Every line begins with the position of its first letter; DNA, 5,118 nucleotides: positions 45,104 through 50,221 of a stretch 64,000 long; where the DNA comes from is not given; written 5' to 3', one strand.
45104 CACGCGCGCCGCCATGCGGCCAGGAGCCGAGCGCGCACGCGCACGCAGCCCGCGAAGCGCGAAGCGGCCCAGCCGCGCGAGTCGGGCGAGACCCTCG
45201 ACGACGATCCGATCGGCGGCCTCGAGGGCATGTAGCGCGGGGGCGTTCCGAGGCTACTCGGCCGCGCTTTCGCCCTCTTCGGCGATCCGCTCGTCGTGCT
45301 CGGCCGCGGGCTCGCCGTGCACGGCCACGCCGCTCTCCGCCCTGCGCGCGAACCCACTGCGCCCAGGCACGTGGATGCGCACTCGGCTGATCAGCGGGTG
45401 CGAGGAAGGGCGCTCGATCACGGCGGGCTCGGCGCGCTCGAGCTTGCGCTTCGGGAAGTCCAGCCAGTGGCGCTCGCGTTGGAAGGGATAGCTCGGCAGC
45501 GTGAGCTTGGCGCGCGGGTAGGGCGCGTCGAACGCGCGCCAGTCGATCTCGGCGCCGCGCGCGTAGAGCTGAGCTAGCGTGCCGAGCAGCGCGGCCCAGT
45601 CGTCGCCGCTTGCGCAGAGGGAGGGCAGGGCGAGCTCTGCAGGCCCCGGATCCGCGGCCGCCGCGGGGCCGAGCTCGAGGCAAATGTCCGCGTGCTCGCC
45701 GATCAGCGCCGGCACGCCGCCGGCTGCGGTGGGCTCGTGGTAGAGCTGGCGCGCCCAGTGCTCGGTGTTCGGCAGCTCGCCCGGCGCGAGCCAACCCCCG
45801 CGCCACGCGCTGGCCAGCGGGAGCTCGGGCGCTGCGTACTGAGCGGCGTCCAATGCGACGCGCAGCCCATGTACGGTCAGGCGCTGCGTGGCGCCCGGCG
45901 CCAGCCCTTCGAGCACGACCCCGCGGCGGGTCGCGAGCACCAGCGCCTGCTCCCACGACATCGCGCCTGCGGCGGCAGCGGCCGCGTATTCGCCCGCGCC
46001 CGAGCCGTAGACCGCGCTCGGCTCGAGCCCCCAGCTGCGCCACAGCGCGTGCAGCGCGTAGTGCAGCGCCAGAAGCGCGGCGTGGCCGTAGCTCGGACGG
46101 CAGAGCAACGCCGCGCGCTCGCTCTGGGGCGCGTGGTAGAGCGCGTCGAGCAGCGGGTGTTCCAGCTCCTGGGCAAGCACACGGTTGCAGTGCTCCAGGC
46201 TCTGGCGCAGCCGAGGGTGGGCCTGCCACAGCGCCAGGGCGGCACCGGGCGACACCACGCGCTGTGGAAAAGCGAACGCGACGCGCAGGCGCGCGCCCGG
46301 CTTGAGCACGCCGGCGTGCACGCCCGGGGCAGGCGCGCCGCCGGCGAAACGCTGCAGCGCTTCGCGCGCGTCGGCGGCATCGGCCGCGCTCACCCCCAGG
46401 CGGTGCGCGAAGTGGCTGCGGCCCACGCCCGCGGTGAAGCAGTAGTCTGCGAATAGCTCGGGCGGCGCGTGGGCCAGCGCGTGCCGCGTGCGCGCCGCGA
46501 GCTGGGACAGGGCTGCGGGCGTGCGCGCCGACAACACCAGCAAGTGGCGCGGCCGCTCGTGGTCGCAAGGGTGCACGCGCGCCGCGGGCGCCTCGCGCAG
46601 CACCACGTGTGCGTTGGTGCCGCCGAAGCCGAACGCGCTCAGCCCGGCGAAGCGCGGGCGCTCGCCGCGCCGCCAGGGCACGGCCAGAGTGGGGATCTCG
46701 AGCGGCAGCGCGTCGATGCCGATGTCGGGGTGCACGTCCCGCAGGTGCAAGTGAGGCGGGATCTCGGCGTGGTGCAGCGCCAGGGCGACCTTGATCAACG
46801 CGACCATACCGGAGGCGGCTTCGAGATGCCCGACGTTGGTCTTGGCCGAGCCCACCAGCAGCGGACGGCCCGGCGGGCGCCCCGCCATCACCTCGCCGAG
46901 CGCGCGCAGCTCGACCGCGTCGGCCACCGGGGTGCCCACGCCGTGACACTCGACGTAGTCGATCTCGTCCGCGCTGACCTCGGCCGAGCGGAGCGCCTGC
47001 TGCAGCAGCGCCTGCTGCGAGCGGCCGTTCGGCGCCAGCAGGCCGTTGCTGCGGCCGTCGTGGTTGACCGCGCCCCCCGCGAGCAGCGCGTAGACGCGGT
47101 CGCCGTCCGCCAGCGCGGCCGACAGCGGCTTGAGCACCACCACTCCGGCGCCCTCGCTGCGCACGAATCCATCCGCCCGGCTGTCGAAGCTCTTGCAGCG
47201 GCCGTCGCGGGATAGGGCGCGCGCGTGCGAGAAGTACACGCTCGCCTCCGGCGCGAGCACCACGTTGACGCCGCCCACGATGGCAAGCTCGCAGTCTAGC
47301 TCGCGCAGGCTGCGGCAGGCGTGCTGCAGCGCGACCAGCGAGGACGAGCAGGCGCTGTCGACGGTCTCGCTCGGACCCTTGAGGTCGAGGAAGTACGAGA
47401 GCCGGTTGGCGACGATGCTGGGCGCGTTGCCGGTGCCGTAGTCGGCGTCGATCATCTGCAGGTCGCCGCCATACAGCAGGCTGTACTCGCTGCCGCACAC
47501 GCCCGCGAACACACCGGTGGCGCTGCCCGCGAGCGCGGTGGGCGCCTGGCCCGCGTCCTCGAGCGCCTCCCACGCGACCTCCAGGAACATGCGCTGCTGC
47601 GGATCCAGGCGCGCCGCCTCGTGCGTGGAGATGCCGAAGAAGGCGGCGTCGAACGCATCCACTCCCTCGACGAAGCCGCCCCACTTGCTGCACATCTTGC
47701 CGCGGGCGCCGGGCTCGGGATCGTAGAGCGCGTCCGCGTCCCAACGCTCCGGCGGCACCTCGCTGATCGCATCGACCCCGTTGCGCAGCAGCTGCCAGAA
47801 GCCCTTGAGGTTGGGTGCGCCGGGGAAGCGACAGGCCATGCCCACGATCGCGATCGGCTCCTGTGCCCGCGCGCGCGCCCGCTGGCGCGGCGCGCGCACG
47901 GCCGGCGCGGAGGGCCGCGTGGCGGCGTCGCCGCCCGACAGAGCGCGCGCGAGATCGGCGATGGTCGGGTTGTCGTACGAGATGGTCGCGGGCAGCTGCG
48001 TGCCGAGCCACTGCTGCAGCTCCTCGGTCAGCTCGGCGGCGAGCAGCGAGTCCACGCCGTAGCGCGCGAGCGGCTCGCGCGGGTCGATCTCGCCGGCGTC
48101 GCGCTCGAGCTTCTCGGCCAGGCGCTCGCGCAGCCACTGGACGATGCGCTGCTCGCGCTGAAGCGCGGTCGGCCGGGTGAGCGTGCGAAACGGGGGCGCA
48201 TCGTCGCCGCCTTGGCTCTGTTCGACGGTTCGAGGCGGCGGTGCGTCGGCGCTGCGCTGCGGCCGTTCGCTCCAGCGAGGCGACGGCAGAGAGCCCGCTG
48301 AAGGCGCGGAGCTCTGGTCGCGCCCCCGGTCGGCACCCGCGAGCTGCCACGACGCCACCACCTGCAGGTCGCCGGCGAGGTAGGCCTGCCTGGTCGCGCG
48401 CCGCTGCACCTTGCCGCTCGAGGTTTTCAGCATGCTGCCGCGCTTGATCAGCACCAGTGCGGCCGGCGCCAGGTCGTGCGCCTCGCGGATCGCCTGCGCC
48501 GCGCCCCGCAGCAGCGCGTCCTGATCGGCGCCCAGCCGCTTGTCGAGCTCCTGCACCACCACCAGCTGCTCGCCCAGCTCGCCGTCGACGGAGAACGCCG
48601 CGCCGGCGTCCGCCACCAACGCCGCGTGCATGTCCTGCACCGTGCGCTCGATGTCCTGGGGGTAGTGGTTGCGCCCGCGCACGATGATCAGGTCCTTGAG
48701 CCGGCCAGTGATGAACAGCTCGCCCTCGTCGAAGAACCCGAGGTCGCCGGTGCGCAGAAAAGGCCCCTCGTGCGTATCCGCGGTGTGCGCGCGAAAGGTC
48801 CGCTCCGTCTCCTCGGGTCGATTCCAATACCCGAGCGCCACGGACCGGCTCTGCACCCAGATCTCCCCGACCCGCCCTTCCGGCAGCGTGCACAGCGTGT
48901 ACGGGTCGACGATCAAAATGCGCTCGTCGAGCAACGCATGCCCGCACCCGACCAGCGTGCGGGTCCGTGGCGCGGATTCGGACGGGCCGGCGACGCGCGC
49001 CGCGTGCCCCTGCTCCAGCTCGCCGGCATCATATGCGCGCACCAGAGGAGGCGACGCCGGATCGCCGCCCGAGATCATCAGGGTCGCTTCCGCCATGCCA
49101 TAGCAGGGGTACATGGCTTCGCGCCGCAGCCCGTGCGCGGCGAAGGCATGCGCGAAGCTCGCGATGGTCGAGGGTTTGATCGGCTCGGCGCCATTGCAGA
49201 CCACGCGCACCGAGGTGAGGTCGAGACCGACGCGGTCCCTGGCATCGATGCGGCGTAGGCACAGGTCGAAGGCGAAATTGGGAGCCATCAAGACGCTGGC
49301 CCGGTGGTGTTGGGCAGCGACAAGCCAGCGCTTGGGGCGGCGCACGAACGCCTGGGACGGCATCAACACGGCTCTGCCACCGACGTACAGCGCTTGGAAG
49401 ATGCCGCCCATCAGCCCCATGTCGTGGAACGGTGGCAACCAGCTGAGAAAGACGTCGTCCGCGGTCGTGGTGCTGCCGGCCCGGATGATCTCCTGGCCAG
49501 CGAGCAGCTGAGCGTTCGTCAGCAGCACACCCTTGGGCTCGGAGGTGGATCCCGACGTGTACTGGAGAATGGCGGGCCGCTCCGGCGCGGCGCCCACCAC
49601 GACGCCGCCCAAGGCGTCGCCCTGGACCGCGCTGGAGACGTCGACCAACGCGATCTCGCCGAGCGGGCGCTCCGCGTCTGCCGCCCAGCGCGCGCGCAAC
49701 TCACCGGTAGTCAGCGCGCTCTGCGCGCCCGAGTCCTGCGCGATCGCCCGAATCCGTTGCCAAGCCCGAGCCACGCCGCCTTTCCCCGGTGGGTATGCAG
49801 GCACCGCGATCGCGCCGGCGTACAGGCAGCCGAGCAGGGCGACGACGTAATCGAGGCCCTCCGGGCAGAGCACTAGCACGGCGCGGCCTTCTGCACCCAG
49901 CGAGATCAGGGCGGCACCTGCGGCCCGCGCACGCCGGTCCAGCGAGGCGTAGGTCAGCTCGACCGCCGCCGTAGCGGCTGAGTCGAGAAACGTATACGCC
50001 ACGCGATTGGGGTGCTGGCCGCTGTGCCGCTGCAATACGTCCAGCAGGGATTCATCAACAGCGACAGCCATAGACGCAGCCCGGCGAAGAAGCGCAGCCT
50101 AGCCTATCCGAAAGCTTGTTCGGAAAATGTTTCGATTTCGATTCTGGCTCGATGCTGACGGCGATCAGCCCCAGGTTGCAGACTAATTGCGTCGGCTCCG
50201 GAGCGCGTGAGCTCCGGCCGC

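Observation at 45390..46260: Acyltransferase-like domain with the catalytic Ser replaced (GHSxGE reads GSGAGE) and no recognisable catalytic His motif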

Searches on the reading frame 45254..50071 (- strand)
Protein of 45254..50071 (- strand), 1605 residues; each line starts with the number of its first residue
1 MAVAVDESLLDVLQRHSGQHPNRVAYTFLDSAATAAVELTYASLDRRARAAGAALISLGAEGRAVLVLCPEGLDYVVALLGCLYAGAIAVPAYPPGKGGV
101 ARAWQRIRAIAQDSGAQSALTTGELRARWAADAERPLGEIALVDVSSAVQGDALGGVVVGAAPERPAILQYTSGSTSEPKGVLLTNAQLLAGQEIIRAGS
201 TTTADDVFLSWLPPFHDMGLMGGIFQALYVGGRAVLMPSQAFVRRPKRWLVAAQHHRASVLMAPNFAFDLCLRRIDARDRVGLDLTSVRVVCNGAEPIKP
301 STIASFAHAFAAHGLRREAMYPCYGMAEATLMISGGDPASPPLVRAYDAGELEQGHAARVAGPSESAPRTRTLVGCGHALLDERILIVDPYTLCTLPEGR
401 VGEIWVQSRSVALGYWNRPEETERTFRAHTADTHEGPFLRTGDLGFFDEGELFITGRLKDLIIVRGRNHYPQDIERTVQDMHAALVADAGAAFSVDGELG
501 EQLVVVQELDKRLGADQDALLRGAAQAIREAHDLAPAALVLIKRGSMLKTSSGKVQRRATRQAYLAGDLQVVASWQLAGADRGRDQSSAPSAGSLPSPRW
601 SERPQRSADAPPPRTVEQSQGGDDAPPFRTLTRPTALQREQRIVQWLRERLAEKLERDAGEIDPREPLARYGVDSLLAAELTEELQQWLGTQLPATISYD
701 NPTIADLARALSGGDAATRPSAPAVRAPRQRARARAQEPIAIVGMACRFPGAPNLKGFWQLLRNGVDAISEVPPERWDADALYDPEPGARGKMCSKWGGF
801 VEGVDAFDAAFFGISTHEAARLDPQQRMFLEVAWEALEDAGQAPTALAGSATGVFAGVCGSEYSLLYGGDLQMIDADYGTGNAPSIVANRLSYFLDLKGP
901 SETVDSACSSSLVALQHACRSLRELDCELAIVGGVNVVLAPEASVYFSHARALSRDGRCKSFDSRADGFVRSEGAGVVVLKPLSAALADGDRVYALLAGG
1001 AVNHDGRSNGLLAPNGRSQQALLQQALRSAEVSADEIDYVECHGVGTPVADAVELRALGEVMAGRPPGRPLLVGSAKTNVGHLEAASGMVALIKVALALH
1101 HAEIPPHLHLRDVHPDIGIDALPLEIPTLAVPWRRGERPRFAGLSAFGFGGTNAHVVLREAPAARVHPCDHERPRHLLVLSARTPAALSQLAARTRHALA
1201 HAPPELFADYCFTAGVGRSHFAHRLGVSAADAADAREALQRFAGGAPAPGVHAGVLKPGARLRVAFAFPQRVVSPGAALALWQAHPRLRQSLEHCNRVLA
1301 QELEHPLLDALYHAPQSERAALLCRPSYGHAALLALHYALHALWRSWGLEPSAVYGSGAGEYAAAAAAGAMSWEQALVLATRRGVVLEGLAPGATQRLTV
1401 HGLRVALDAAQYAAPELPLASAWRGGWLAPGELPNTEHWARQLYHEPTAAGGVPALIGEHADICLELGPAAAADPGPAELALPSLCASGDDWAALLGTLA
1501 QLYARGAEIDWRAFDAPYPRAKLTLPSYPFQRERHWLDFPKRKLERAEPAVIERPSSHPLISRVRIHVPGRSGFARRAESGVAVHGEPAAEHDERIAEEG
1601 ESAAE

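Call 5: search_protein_families(library=pfam, proteins=[window:45254-50071:-], max_evalue=1)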
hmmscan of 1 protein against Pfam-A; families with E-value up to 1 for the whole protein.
window:45254-50071:- (1605 aa): 11 families
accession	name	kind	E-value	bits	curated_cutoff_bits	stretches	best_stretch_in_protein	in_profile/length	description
PF00109.32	ketoacyl-synt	-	2e-95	319.6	20.8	1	738-986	2-252/252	Beta-ketoacyl synthase, N-terminal domain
PF00501.34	AMP-binding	-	1.9e-64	218.3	29.9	1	14-416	2-384/384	AMP-binding enzyme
PF02801.28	Ketoacyl-synt_C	-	2.2e-38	131.3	20.8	1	994-1110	1-118/119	Beta-ketoacyl synthase, C-terminal domain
PF22621.2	CurL-like_PKS_C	-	9.9e-18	64.3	27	1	1176-1239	1-64/64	CurL-like, PKS C-terminal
PF00550.31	PP-binding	-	1.5e-16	60.8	20.8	1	645-711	1-67/67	Phosphopantetheine attachment site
PF16197.11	KAsynt_C_assoc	-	4.3e-15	56.5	33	1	1115-1208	3-93/111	Ketoacyl-synthetase C-terminal extension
PF00698.26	Acyl_transf_1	-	9.9e-13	48.7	32.7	1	1277-1394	14-128/319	Acyl transferase domain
PF23024.1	AMP-dom_DIP2-like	-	9.7e-11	42.1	27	1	460-572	2-108/110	Disco-interacting protein 2-like, AMP domain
PF22336.2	RhiE-like_linker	-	4.8e-09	36.5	27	1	1179-1245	1-66/67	RhiE-like, KS-MAT linker domain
PF00108.29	Thiolase_N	-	0.0013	18.6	26.4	1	892-935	67-112/260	Thiolase, N-terminal domain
PF23297.2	ACP_SdgA_C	-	0.03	14.8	27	1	640-709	8-77/95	Highly reducing polyketide synthase sdgA, C-terminal ACP domain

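Call 6: search_protein_families(library=ncbifam, proteins=[window:45254-50071:-], max_evalue=0.1)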
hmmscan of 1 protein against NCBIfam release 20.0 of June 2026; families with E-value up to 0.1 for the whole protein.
window:45254-50071:- (1605 aa): 124 families (the best 25 are shown)
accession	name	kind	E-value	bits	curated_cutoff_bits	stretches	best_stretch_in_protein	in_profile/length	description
NF045894.1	PKS_plus_SDR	equivalog_domain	4.7e-250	833.1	1740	3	738-1393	1-659/1515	type I polyketide synthase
NF040607.1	mycolic_Pks13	equivalog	1.8e-178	595.8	2100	2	643-1169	6-534/1680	polyketide synthase Pks13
NF041183.1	Pks2_ls1_myc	equivalog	1.3e-132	443.4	2400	1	739-1390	3-654/2086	sulfolipid-1 biosynthesis phthioceranic/hydroxyphthioceranic acid synthase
NF004282.0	PRK05691.1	subfamily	5e-131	437.7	4090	1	5-584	7-578/4334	non-ribosomal peptide synthase/polyketide synthase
NF004509.1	PRK05850.1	subfamily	1.7e-130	436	775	1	6-568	2-572/578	fatty-acid--AMP ligase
NF009124.0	PRK12476.1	subfamily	2.3e-114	382.8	922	1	8-571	35-611/612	fatty acyl-AMP ligase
NF038339.3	FAAL_FadD32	equivalog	2.2e-112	376.3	975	2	5-496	16-519/625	long-chain-fatty-acid--AMP ligase FadD32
NF038337.1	FAAL_FadD21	exception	5.8e-108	361.9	1100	1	6-565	3-570/579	fatty-acid--AMP ligase FAAL21/FadD21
NF040633.1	FadD32_Coryne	exception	5.6e-103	345.3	875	1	25-565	49-613/614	FadD32-like long-chain-fatty-acid--AMP ligase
NF038338.1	FAAL_FadD28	exception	1.2e-102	344.1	1100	1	10-564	7-570/580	fatty-acid--AMP ligase FAAL28/FadD28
NF006624.1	PRK09192.1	subfamily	4.8e-102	342.2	600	1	28-569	34-565/567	fatty acyl-AMP ligase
NF005850.0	PRK07768.1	subfamily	1.1e-88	297.9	572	1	32-562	23-541/545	long-chain-fatty-acid--CoA ligase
TIGR02813.1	omega_3_PfaA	subfamily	1.5e-74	250.8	1010.1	2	885-1387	183-711/2582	polyketide-type polyunsaturated fatty acid synthase PfaA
NF004510.0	PRK05851.1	equivalog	1.4e-57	195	621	1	28-563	21-519/525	long-chain-fatty acid--ACP ligase MbtM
NF004837.0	PRK06187.1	subfamily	2.5e-48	164.6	476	2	165-570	171-528/531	long-chain-fatty-acid--CoA ligase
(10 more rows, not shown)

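Call 38: list_cluster_members(proteins=[window:45254-50071:-, window:50466-55784:+, P0002, P0001])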
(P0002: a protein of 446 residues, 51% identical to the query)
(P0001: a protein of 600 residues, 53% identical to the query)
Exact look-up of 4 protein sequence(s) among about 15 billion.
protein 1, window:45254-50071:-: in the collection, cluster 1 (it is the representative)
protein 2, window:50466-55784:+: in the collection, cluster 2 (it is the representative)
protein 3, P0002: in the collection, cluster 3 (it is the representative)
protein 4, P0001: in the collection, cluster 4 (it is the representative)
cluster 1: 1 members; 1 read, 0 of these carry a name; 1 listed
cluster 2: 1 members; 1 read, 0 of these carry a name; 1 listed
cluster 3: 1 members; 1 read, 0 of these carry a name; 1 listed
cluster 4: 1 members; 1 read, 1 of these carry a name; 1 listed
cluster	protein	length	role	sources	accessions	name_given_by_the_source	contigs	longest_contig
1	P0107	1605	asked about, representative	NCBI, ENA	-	-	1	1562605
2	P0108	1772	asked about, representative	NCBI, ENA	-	-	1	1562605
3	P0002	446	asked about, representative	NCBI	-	-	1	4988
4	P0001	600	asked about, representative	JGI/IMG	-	acyl transferase domain-containing protein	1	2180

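Call 39: find_encoding_contigs(protein=window:45254-50071:-, flank=1000, max_places=2)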
Protein window:45254-50071:- (1605 aa): no gene with exactly this product is on record in the collection.

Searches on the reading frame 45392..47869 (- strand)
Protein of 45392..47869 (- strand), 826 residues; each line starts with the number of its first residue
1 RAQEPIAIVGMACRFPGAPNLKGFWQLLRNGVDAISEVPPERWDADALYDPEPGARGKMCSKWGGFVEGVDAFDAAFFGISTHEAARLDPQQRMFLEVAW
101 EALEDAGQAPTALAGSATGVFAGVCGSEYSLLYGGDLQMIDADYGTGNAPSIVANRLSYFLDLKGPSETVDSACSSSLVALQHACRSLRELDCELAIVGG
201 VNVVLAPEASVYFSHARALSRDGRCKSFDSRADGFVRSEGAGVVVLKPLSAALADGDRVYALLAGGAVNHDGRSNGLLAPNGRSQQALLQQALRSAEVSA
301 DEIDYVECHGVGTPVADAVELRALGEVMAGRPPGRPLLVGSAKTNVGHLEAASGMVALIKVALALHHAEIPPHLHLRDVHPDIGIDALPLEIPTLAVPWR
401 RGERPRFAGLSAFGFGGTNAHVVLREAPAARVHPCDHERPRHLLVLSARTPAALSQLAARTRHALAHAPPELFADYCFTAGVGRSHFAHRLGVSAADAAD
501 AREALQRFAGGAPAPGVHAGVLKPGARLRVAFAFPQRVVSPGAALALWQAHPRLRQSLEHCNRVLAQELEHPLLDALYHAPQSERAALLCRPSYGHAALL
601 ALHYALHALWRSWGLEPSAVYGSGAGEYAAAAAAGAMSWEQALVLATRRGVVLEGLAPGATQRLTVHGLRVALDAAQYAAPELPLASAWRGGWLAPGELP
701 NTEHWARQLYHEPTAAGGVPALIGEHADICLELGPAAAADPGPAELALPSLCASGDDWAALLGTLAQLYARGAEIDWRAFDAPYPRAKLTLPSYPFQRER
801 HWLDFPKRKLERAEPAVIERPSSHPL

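Call 44: predict_structure(alignment_id=A2)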
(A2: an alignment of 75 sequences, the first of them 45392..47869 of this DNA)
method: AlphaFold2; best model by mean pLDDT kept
length: 826 residues; sequences in the alignment: 75
mean_pLDDT: 94.2   pTM: 0.93
mean pLDDT of the five models: 94.2, 93.5, 93.5, 92.9, 92.7
residues with pLDDT >= 90: 739; 70-90: 57; 50-70: 18; < 50: 12
segments of 3 or more residues with pLDDT < 50: 817-826
pLDDT, mean of each block of 10 residues (from residue 1): 88 98 98 97 94 95 97 97 97 98 96 96 95 86 94 98 98 98 98 98 97 96 97 98 98 97 98 90 98 97 98 96 97 96 98 98 98 98 97 98 96 96 97 85 97 98 97 97 95 98 97 95 94 95 94 97 98 97 97 98 98 97 96 98 98 95 96 97 93 88 92 76 86 86 79 92 97 96 95 97 82 53 40
secondary structure, 60 per line:
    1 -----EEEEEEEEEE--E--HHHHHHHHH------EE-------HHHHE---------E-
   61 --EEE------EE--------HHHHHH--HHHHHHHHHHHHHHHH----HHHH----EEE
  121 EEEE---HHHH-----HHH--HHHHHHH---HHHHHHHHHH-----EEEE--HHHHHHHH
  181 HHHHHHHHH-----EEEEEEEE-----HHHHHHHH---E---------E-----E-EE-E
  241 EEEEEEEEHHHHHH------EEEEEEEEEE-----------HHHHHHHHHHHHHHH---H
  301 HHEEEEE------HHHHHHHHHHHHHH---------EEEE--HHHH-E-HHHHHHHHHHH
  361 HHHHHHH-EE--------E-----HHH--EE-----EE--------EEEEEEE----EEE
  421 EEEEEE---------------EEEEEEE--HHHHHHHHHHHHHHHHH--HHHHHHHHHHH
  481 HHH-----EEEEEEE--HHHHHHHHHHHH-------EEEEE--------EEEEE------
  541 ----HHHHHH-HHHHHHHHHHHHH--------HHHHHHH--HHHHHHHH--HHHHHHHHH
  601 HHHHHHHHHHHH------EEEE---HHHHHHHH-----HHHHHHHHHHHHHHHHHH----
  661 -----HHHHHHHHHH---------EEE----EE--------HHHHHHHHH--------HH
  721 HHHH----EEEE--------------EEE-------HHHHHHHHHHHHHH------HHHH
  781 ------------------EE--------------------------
elements in order (helices of 4 or more, strands of 3 or more residues): E6-15 H21-29 H45-48 E63-65 H82-87 H90-105 H110-113 E118-124 H128-131 H142-148 H152-161 E167-170 H173-189 E195-202 H208-215 E240-248 H249-254 E261-270 H282-296 E303-307 H314-327 E337-340 H343-346 H350-367 E407-413 E418-426 E442-448 H451-467 H470-483 E489-495 H498-509 E517-521 E530-534 H545-550 H552-564 H573-579 H582-589 H592-612 E619-622 H626-633 H639-656 H666-675 E685-687 H702-710 H719-724 E729-732 E747-749 H757-770 H777-780

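Call 46: fold_search(model_id=the predicted structure, library=pdb)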
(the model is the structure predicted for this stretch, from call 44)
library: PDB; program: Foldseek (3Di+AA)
matches with E <= 10: 1299; with E <= 0.001: 1167
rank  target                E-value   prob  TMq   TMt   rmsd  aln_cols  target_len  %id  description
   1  4mz0_A                2.3e-87  1.00  0.89  0.82   3.3       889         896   38  Structure of a ketosynthase-acyltransferase di-domain from module CurL of the curacin A polyketide synthase (released 2014-01-29)
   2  4mz0_B                1.3e-81  1.00  0.83  0.83   6.6       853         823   39  Structure of a ketosynthase-acyltransferase di-domain from module CurL of the curacin A polyketide synthase (released 2014-01-29)
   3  7s6d_A                7.5e-80  1.00  0.82  0.76   5.8       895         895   34  CryoEM structure of modular PKS holo-Lsd14 bound to antibody fragment 1B2, composite structure (released 2021-11-03)
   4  7s6b_A                4.9e-79  1.00  0.86  0.80   4.2       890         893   34  Crystal structure of modular polyketide synthase apo-Lsd14 from the Lasalocid biosynthesis pathway, trapped in the tra (released 2021-11-03)
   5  6c9u_A                1.1e-77  1.00  0.81  0.75   7.9       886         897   34  Crystal structure of [KS3][AT3] didomain from module 3 of 6-deoxyerthronolide B synthase in complex with antibody frag (released 2018-05-23)
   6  7s6d_B                3.6e-77  1.00  0.82  0.76   6.3       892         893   34  CryoEM structure of modular PKS holo-Lsd14 bound to antibody fragment 1B2, composite structure (released 2021-11-03)
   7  8tjp_A                4.0e-77  1.00  0.80  0.74   6.5       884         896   35  KS-AT core of 6-deoxyerythronolide B synthase (DEBS) Module 3 crosslinked with its elongation ACP partner (released 2024-07-24)
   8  7s6c_A                4.7e-77  1.00  0.81  0.75   5.6       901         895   33  CryoEM structure of modular PKS holo-Lsd14 stalled at the condensation step and bound to antibody fragment 1B2, compos (released 2021-11-03)
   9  8tko_B                1.4e-76  1.00  0.81  0.74   7.4       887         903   34  KS-AT core of 6-deoxyerythronolide B synthase (DEBS) Module 3 crosslinked with its translocation ACP partner of Module (released 2024-07-31)
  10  2hg4_F                3.1e-76  1.00  0.76  0.72   7.2       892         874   36  Structure of the ketosynthase-acyltransferase didomain of module 5 from DEBS. (released 2006-07-11)
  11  7s6c_B                5.8e-76  1.00  0.83  0.77   5.7       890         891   33  CryoEM structure of modular PKS holo-Lsd14 stalled at the condensation step and bound to antibody fragment 1B2, compos (released 2021-11-03)
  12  8tko_A                2.1e-75  1.00  0.81  0.75   6.4       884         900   35  KS-AT core of 6-deoxyerythronolide B synthase (DEBS) Module 3 crosslinked with its translocation ACP partner of Module (released 2024-07-31)
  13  9iyw                  3.6e-75  1.00  0.82  0.81   4.3       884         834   34  Crystal structure of chimeric KSQ-AT didomain (released 2025-08-06)
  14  7m7e_A                4.8e-75  1.00  0.80  0.74   6.7       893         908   34  6-Deoxyerythronolide B synthase (DEBS) hybrid module (M3/1) in complex with antibody fragment 1B2 (released 2021-11-17)
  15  2hg4_D                6.0e-75  1.00  0.77  0.73   6.4       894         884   36  Structure of the ketosynthase-acyltransferase didomain of module 5 from DEBS. (released 2006-07-11)
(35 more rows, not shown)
